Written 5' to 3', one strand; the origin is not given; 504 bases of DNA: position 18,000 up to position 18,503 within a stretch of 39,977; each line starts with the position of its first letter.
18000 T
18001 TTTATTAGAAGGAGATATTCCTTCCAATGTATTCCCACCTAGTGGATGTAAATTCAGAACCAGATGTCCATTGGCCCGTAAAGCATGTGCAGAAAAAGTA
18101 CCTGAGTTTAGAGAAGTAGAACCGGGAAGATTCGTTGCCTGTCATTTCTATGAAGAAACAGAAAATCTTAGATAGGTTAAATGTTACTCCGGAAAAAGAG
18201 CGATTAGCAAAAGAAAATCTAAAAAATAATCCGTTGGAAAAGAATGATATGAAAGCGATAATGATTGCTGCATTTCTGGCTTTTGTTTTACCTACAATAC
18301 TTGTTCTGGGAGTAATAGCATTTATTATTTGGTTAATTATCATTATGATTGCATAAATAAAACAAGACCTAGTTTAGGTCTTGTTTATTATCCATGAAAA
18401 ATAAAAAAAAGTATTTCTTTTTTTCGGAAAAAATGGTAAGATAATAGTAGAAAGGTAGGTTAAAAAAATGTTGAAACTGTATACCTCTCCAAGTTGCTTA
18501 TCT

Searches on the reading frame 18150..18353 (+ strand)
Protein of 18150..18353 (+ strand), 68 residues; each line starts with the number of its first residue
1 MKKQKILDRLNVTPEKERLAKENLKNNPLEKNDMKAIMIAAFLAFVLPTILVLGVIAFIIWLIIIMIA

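Call 65: search_protein_families(library=pfam, proteins=[window:18150-18353:+], max_evalue=1)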
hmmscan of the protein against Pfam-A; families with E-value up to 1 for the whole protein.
seq(68 aa): 1 family
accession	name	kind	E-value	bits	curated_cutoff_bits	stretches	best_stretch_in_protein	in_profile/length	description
PF12420.13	DUF3671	-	0.13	12.1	34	1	5-66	132-198/223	Fam-L, Fam-M like protein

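Call 66: search_protein_families(library=ncbifam, proteins=[window:18150-18353:+], max_evalue=1)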
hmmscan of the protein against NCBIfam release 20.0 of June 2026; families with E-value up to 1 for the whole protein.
seq(68 aa): 1 family
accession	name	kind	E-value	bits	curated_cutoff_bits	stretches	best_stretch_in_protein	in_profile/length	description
TIGR01398.1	FlhA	equivalog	0.0083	14.4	772.1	1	34-66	88-120/678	flagellar biosynthesis protein FlhA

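Call 71: find_related_loci(query=A5, collection=metagenome_contigs, flank=9000)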
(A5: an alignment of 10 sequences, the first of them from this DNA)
Query A5 (68 aa) in metagenome_contigs; peptide patterns used: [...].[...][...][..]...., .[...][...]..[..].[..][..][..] (x = any residue, [..] = any of these).
600 stretches matched a pattern (row limit reached: there are more); 84 encode a relative of the query (tblastn E <= 1e-3); the best 80 are kept; 80 distinct loci.
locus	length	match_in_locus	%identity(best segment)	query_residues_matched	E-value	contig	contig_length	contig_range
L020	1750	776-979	100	1-68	3e-39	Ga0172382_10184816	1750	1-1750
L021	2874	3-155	100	18-68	3e-27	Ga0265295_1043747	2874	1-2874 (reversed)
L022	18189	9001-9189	67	1-63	1e-25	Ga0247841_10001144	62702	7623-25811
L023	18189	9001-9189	65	1-63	1e-23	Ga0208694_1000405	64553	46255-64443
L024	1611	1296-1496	57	1-67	1e-21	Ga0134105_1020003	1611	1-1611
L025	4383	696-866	48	8-64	4e-8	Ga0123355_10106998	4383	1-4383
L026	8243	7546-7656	43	29-65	7e-7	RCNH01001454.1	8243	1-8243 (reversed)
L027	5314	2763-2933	42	5-56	9e-7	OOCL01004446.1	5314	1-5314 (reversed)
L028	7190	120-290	42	5-56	2e-6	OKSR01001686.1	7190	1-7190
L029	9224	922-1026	51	22-56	3e-6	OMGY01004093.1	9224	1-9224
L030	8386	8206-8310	51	22-56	3e-6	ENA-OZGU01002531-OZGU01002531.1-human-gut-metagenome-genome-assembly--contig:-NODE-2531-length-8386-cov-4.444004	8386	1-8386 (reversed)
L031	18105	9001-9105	54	22-56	4e-6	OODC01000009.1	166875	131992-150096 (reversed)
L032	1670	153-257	54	22-56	4e-6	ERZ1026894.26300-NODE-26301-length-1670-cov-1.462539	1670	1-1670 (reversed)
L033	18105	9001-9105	51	22-56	3e-6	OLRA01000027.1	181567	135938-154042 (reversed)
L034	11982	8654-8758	54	22-56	4e-6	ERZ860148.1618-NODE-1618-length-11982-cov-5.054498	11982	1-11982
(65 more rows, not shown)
